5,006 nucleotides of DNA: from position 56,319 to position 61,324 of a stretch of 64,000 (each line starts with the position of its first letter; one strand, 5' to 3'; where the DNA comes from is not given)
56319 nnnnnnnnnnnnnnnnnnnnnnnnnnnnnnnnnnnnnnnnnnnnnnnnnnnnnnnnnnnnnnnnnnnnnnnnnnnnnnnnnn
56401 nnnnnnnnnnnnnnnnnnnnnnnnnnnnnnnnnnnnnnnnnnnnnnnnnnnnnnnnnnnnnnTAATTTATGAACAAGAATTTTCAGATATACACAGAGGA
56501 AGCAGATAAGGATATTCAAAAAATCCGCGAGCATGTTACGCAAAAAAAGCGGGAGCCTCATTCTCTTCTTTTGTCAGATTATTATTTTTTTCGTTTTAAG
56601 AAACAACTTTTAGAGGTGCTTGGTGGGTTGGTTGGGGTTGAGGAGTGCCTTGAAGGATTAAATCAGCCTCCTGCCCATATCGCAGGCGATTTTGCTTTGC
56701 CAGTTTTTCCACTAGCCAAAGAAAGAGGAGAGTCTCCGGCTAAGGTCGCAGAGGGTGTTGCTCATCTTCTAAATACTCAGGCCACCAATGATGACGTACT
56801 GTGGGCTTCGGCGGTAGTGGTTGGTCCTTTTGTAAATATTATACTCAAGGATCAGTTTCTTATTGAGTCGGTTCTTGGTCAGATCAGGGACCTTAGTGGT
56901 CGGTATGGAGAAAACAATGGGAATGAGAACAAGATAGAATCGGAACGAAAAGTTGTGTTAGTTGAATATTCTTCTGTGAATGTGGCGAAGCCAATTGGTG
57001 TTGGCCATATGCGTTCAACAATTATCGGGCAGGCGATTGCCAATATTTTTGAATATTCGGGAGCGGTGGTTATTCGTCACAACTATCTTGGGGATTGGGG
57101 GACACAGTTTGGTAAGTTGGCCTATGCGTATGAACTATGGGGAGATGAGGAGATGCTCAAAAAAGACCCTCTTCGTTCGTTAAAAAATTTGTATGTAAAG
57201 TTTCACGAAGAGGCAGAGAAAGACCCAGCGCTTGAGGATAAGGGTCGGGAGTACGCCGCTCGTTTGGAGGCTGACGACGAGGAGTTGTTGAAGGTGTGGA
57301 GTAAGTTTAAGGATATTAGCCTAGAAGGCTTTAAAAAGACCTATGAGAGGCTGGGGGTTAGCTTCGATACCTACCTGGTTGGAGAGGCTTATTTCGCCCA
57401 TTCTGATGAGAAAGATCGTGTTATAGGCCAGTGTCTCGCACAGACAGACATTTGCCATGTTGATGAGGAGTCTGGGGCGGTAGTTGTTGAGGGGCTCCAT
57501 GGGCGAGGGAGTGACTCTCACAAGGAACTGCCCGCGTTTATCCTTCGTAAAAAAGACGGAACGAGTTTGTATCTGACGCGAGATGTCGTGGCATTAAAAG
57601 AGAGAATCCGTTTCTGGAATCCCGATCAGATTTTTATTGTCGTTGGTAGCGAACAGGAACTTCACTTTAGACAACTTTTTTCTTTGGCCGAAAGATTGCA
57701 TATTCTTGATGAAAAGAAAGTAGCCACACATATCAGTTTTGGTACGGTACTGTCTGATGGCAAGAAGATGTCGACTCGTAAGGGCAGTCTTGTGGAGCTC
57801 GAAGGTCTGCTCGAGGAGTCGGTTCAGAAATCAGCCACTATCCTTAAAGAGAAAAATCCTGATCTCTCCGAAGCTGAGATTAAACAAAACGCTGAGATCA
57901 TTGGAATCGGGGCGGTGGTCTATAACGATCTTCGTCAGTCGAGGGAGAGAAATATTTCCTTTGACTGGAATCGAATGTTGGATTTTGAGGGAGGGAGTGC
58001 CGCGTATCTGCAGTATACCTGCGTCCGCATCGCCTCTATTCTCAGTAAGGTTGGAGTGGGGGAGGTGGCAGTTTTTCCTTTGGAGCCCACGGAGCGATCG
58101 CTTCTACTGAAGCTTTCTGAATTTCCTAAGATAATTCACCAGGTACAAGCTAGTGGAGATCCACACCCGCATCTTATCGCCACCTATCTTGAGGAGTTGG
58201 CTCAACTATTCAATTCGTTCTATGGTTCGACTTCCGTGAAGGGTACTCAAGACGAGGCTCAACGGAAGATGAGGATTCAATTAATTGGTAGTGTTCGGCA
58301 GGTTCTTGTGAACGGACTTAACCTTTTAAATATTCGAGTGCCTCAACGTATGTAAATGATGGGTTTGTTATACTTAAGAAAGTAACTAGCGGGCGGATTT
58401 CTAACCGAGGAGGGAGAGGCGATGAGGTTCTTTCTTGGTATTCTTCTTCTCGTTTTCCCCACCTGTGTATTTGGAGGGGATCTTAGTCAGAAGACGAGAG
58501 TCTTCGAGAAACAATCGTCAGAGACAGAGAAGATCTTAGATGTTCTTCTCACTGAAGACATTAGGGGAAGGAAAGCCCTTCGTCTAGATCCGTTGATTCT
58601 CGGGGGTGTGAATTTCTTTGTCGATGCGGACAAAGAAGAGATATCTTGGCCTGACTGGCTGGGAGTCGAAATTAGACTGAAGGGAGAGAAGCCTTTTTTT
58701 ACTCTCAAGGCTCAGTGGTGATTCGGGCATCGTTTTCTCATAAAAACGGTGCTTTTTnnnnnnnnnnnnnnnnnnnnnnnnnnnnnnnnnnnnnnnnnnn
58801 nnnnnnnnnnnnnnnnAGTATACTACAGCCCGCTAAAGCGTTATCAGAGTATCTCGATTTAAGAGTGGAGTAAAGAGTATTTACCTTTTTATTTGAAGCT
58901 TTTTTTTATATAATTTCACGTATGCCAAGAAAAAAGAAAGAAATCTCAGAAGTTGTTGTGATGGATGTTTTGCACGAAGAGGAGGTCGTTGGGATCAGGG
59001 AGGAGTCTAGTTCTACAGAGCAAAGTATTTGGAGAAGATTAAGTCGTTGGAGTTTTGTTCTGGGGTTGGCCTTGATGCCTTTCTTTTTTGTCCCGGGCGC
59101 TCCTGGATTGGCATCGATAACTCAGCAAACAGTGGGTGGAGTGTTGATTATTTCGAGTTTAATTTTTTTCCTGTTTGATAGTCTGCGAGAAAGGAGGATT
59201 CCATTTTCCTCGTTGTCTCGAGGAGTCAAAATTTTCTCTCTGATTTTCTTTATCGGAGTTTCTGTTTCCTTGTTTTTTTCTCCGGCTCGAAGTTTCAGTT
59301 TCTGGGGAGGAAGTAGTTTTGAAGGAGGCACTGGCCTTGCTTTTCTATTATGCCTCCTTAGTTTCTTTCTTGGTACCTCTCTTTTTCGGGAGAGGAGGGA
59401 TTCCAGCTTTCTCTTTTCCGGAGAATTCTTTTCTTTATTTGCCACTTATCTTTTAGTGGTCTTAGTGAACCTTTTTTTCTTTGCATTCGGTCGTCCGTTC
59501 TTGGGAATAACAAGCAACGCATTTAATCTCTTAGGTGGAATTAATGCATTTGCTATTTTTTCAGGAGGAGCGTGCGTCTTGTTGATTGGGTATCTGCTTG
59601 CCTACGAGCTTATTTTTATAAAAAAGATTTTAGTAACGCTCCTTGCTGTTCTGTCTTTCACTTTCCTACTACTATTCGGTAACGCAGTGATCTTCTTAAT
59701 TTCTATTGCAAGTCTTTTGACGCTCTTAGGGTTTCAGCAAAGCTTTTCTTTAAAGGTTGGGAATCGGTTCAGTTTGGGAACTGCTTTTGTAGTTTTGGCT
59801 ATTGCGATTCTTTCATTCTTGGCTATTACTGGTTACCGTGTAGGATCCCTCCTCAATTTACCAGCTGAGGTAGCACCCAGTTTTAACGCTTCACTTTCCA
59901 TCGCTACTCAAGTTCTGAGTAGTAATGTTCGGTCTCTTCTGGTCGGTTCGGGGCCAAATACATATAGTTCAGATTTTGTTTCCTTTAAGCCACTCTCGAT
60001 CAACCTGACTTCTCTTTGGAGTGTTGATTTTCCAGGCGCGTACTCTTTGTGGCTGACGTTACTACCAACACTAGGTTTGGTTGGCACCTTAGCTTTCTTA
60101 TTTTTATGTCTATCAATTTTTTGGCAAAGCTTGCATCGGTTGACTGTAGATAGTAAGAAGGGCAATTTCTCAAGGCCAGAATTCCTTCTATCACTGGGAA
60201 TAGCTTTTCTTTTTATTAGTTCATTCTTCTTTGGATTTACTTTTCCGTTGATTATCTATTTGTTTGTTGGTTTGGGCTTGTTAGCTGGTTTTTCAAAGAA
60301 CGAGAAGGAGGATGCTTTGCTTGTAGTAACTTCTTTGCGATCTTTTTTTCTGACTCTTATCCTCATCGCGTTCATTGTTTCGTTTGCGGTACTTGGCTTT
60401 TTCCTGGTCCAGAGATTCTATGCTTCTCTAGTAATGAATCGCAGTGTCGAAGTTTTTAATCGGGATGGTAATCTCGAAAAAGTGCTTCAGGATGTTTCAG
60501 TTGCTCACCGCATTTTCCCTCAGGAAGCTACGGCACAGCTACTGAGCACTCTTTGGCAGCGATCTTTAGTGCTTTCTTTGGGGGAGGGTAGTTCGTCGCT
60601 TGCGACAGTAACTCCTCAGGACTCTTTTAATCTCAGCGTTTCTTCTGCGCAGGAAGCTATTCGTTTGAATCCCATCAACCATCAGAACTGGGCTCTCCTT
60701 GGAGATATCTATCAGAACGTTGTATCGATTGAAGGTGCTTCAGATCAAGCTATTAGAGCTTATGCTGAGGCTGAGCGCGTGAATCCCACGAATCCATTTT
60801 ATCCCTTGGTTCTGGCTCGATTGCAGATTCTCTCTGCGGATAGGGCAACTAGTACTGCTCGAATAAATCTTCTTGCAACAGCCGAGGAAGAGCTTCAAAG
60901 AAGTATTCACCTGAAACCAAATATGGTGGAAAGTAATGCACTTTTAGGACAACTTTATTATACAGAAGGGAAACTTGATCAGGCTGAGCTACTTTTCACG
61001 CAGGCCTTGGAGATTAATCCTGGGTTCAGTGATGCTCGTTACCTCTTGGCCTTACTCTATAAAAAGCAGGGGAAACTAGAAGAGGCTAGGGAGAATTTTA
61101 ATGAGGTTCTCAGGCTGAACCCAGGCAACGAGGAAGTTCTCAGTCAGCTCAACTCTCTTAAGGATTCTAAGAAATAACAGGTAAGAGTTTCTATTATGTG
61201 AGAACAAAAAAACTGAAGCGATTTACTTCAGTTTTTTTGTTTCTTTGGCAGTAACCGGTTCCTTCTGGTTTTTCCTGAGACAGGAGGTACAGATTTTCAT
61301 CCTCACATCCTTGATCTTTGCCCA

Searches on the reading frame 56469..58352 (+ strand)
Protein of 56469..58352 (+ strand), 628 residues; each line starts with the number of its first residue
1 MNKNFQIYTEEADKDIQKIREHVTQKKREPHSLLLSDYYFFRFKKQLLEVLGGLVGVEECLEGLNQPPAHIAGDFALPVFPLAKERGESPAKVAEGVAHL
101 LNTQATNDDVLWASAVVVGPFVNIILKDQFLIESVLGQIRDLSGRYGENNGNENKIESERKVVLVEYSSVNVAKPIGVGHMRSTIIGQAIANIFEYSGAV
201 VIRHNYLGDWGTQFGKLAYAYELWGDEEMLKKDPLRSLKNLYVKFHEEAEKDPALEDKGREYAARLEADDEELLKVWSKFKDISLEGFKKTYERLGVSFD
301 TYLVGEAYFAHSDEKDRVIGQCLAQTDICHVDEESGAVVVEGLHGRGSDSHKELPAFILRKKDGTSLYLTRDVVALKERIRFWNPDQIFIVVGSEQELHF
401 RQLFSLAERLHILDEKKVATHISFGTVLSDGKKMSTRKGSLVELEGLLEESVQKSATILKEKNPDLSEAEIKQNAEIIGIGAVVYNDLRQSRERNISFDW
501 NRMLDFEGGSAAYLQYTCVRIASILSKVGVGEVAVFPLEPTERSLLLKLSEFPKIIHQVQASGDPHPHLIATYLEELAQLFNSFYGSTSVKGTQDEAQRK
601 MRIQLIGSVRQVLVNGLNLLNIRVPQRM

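Call 75: search_protein_families(library=pfam, proteins=[window:56469-58352:+], max_evalue=0.00001)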
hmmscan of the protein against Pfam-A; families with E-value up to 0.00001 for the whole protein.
window:56469-58352:+ (628 aa): 3 families
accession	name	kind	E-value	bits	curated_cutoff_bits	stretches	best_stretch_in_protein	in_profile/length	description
PF00750.26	tRNA-synt_1d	-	5.4e-80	269.4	23.3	1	154-500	13-349/349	tRNA synthetases class I (R), catalytic domain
PF05746.21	DALR_1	-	1.8e-25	89.7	22.3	1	514-628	1-117/117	DALR anticodon binding domain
PF03485.21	Arg_tRNA_synt_N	-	2.2e-06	28.6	21.5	1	44-126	4-85/85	Arginyl tRNA synthetase N terminal domain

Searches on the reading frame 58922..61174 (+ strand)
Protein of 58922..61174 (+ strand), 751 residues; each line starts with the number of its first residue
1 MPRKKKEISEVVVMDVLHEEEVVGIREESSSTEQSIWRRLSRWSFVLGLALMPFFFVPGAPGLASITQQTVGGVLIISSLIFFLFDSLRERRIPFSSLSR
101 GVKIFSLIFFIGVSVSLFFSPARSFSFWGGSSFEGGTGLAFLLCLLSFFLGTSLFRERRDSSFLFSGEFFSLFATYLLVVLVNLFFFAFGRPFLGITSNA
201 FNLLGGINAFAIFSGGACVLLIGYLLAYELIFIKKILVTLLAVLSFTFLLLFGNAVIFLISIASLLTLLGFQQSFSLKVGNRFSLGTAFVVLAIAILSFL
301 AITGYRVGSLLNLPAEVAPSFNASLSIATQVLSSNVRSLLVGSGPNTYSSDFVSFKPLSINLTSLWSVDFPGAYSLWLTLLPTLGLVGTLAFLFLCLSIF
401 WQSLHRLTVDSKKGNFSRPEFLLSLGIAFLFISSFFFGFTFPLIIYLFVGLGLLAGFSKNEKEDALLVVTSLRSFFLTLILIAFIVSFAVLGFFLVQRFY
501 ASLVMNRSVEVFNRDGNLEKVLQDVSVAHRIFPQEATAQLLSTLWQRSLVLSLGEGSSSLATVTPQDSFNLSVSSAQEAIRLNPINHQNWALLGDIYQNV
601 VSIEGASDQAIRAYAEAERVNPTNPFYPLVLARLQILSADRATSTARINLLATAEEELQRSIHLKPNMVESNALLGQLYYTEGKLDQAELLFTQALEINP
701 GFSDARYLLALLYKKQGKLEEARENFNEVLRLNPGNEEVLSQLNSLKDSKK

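Call 75: search_protein_families(library=pfam, proteins=[window:58922-61174:+], max_evalue=0.00001)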
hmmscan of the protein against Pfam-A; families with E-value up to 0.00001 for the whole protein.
window:58922-61174:+ (751 aa): 12 families
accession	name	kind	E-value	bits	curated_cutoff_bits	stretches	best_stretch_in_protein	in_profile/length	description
PF00515.34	TPR_1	-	5.4e-16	58.1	27.8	1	704-736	2-34/34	Tetratricopeptide repeat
PF07719.23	TPR_2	-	5.1e-15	54.7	27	1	704-736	2-34/34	Tetratricopeptide repeat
PF13431.12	TPR_17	-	9.6e-15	54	24.4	1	691-724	1-34/34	Tetratricopeptide repeat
PF13181.12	TPR_8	-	1.6e-13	50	25.7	1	704-735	2-33/34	Tetratricopeptide repeat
PF14559.12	TPR_19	-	6.8e-13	49.2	25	1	682-739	4-61/68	Tetratricopeptide repeat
PF13414.12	TPR_11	-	1.3e-12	47.6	26.8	0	676-717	1-42/42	TPR repeat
PF13428.12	TPR_14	-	3.8e-10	39.9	23.5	0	704-743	2-41/44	Tetratricopeptide repeat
PF13432.12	TPR_16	-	9.7e-10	39.2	32.7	1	675-736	3-64/65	Tetratricopeptide repeat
PF23914.1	TPR_CcmH_CycH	-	1.4e-09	38.4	42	0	581-651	44-110/158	Cytochrome c-type biogenesis protein H TPR domain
PF13424.12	TPR_12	-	2.5e-07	31.2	30.1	0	663-698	39-74/77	Tetratricopeptide repeat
PF13176.12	TPR_7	-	1.4e-06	28.4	27.9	0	674-704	4-34/36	Tetratricopeptide repeat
PF12895.13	ANAPC3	-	3.8e-06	27.5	27.2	1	661-728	15-81/82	Anaphase-promoting complex, cyclosome, subunit 3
